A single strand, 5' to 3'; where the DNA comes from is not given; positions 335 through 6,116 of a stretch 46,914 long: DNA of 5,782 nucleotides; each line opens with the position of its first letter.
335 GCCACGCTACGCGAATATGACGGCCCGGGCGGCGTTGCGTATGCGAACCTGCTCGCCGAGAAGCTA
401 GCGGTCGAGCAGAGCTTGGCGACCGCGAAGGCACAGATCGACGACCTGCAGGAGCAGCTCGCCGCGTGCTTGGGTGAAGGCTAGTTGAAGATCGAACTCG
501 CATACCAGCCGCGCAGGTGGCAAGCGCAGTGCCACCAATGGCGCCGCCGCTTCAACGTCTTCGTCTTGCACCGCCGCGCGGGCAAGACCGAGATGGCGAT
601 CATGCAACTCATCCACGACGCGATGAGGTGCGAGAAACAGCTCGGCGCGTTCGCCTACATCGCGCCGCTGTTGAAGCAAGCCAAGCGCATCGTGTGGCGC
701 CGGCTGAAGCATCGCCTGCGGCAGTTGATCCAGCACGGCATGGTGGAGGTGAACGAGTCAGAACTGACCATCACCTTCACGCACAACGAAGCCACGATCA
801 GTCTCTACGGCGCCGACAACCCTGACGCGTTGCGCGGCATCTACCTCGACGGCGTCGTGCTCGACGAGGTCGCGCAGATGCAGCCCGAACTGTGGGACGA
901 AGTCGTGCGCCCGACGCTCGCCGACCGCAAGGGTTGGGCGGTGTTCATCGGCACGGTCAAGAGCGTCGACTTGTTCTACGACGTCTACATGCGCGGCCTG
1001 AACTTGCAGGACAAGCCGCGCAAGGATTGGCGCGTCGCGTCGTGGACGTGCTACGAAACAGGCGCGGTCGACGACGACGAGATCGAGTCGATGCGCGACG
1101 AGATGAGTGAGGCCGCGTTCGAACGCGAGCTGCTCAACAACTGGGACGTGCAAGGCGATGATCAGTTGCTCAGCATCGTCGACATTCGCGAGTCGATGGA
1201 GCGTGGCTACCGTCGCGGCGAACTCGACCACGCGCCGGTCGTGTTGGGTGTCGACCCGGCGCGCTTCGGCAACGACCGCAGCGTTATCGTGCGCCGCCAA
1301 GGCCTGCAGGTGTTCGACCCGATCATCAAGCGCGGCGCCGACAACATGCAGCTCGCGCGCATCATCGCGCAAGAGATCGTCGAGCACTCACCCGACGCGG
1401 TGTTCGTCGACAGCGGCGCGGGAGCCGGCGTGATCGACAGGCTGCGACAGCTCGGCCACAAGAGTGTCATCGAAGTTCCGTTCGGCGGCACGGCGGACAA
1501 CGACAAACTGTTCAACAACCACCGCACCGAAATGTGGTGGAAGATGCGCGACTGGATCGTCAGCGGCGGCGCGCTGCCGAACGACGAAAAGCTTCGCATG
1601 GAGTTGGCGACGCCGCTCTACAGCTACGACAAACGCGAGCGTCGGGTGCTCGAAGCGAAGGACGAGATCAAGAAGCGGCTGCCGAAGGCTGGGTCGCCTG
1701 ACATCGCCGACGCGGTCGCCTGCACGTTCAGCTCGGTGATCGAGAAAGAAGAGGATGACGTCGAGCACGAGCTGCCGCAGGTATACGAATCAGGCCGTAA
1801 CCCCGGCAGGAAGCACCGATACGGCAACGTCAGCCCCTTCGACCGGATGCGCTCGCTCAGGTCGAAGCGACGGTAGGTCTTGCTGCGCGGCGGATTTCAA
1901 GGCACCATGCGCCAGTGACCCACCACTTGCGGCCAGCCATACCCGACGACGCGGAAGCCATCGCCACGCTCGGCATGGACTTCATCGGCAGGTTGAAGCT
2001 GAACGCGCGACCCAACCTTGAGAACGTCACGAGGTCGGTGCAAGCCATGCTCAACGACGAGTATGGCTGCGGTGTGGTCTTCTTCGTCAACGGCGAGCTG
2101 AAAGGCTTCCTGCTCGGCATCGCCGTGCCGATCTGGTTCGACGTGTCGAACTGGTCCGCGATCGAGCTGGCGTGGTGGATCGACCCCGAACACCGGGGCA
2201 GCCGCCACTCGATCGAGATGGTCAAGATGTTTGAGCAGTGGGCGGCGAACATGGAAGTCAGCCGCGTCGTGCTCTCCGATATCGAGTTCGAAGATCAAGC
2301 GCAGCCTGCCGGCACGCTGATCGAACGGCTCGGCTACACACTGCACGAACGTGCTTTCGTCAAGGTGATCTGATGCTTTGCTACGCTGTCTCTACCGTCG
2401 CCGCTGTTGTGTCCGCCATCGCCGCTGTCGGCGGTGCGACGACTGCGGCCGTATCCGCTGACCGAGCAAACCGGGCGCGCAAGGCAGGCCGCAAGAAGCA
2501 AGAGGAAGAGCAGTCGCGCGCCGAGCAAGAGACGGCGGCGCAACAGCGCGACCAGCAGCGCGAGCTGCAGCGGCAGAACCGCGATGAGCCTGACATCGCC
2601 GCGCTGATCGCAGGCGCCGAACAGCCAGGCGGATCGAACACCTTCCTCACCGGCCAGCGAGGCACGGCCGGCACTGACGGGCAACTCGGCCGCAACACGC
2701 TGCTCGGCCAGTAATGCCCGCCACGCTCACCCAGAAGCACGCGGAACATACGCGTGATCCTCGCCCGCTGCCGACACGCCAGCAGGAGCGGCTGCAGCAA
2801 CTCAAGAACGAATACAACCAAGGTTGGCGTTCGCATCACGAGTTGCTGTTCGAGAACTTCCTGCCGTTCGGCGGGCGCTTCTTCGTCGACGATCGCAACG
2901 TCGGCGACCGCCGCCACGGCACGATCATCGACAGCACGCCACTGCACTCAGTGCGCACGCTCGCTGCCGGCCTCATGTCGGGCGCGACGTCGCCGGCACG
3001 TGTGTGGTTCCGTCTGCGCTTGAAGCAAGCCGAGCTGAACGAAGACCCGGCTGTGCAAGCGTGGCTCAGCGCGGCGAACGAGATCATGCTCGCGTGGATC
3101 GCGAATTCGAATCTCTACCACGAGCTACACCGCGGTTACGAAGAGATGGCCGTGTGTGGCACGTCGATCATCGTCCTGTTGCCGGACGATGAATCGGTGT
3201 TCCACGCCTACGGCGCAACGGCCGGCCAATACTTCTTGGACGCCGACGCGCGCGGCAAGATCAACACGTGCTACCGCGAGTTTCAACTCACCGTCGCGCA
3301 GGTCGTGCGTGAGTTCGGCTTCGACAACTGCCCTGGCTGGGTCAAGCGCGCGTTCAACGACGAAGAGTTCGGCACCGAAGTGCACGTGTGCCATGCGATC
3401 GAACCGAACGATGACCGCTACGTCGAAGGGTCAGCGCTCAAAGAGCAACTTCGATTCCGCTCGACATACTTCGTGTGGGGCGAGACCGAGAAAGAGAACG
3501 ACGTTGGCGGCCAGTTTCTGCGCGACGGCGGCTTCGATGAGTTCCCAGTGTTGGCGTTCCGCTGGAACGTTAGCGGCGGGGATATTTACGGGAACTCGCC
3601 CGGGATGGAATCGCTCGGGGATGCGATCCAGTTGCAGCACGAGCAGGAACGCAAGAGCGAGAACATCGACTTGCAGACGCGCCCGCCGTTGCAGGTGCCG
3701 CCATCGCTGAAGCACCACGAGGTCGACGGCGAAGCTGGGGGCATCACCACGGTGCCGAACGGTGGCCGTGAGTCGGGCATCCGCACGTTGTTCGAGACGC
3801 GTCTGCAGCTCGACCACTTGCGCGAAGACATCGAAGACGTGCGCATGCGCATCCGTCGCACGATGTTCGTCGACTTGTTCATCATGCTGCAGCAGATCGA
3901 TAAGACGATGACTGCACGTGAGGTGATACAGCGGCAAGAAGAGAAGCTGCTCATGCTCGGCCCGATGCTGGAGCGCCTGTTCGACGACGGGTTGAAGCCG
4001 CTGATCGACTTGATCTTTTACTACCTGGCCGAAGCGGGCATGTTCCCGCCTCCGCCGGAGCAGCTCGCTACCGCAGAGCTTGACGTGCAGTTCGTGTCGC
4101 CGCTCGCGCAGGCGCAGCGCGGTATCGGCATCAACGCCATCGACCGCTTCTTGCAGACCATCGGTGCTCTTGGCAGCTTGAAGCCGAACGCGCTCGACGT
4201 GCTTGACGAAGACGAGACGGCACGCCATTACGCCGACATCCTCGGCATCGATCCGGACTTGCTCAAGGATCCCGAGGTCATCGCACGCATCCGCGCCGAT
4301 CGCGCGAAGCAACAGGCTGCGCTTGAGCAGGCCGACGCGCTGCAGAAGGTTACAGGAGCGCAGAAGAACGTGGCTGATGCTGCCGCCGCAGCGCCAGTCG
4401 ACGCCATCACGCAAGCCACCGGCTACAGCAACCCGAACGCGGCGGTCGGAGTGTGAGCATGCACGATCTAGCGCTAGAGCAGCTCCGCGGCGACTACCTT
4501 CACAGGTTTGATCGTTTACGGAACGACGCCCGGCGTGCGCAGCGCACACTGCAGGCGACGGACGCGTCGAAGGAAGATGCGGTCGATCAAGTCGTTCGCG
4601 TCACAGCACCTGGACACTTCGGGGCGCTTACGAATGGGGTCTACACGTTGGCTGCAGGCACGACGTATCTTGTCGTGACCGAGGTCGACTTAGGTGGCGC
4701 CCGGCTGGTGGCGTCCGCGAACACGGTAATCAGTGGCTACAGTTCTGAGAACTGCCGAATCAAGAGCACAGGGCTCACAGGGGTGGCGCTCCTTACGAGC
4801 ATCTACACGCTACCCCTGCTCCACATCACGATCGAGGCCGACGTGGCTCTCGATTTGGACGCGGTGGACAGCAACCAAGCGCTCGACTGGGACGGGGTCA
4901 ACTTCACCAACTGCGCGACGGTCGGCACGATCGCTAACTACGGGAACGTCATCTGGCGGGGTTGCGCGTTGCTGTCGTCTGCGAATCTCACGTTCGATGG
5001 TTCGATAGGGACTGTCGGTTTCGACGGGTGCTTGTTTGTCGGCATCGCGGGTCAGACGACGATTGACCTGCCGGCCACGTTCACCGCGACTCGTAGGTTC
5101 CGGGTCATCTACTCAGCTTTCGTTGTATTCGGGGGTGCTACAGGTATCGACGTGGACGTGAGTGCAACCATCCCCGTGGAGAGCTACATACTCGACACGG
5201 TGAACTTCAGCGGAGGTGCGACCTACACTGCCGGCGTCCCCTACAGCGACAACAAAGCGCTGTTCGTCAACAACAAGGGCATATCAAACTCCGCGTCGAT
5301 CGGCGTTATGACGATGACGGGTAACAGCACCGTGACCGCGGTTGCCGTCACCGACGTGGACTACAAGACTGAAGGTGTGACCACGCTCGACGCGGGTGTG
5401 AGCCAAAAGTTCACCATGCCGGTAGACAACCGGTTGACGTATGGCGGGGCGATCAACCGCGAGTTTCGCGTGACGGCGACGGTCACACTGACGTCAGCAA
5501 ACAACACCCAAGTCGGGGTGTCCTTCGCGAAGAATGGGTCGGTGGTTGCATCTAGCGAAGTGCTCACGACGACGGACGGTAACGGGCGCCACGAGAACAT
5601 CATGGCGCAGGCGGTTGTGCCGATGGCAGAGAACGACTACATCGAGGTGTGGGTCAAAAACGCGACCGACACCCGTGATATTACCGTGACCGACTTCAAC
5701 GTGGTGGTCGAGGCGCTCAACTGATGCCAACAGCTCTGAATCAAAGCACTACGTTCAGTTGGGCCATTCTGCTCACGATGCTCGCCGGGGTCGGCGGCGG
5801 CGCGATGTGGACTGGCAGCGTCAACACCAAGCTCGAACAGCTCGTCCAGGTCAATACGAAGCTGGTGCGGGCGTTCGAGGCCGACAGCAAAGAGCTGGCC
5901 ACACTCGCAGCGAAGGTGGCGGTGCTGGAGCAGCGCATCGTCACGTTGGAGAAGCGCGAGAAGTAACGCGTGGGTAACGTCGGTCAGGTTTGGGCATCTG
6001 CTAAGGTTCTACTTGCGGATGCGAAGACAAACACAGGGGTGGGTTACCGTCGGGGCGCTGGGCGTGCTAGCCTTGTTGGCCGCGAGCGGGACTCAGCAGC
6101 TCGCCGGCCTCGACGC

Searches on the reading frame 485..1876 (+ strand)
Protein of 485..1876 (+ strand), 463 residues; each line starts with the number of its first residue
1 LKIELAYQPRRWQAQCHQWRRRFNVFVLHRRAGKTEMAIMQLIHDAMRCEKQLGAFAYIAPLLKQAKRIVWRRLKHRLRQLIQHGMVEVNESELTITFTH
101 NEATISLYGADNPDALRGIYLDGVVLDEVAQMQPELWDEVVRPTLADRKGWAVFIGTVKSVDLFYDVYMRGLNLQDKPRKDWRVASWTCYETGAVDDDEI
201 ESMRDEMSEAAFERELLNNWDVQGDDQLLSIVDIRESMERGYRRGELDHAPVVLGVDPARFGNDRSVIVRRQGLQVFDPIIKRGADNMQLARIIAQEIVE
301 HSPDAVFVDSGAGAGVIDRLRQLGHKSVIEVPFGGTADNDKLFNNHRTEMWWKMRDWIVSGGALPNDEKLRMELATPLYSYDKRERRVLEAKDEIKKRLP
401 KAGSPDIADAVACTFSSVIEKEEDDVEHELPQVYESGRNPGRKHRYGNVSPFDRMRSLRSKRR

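Call 26: search_protein_families(library=pfam, proteins=[window:485-1876:+], max_evalue=0.01)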
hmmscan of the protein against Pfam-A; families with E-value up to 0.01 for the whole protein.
window:485-1876:+ (463 aa): 2 families
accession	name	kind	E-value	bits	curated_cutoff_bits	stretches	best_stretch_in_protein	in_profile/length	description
PF03237.21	Terminase_6N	-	2.3e-08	34.4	22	1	30-220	6-200/215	Terminase large subunit, T4likevirus-type, N-terminal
PF02500.21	DNA_pack_N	-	0.00028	21.2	25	1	14-105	175-262/278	Probable DNA packing protein, N-terminus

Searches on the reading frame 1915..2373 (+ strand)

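Call 26: search_protein_families(library=pfam, proteins=[window:1915-2373:+], max_evalue=0.01)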
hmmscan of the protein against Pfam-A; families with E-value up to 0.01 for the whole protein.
window:1915-2373:+ (152 aa): 2 families
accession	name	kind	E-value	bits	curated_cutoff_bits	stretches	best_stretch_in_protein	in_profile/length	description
PF13302.13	Acetyltransf_3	-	7.5e-08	33.6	25.4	1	5-124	4-122/138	Acetyltransferase (GNAT) domain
PF00583.31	Acetyltransf_1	-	0.00014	22.5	20.7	1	46-141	28-116/116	Acetyltransferase (GNAT) family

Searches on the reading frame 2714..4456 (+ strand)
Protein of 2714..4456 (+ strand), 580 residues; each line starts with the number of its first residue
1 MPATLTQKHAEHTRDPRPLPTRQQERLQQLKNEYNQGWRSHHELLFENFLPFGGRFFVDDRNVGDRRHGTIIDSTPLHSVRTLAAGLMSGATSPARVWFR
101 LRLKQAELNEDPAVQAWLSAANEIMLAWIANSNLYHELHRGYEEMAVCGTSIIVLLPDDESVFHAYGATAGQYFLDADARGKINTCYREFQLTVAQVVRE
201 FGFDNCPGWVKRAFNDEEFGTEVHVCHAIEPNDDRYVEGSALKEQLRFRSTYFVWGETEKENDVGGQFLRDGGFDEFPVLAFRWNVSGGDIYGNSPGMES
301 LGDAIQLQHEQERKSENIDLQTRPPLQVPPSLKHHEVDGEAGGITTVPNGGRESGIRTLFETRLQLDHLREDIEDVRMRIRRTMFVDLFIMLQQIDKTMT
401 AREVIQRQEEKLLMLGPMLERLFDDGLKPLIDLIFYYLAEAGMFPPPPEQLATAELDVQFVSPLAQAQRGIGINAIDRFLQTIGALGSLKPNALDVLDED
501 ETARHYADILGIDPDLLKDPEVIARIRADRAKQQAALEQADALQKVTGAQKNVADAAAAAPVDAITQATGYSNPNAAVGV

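Call 26: search_protein_families(library=pfam, proteins=[window:2714-4456:+], max_evalue=0.01)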
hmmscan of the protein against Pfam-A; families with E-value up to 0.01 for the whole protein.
window:2714-4456:+ (580 aa): 1 family
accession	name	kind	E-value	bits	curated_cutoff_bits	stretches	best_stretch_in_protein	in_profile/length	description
PF12236.14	Head-tail_con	-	3e-146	488.1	27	1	24-517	5-489/489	Bacteriophage head to tail connecting protein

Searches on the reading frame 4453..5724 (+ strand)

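Call 26: search_protein_families(library=pfam, proteins=[window:4453-5724:+], max_evalue=0.01)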
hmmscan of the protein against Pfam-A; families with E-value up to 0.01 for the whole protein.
window:4453-5724:+ (423 aa): 0 families

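Call 63: search_protein_families(library=phrogs, proteins=[window:4453-5724:+], max_evalue=0.01)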
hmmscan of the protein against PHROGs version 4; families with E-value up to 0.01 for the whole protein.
window:4453-5724:+ (423 aa): 2 families
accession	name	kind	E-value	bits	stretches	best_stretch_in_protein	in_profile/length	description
phrog_16509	-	unknown function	2.4e-16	60.6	1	142-415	118-406/414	-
phrog_24754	-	tail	6.7e-09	36.9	1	287-414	64-192/202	tail fiber protein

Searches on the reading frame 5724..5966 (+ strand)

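Call 63: search_protein_families(library=phrogs, proteins=[window:5724-5966:+], max_evalue=0.01)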
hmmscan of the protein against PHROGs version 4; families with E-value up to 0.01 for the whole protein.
window:5724-5966:+ (80 aa): 1 family
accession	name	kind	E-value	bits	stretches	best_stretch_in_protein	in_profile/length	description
phrog_214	-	lysis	0.0017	19.3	1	11-77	10-73/176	Rz-like spanin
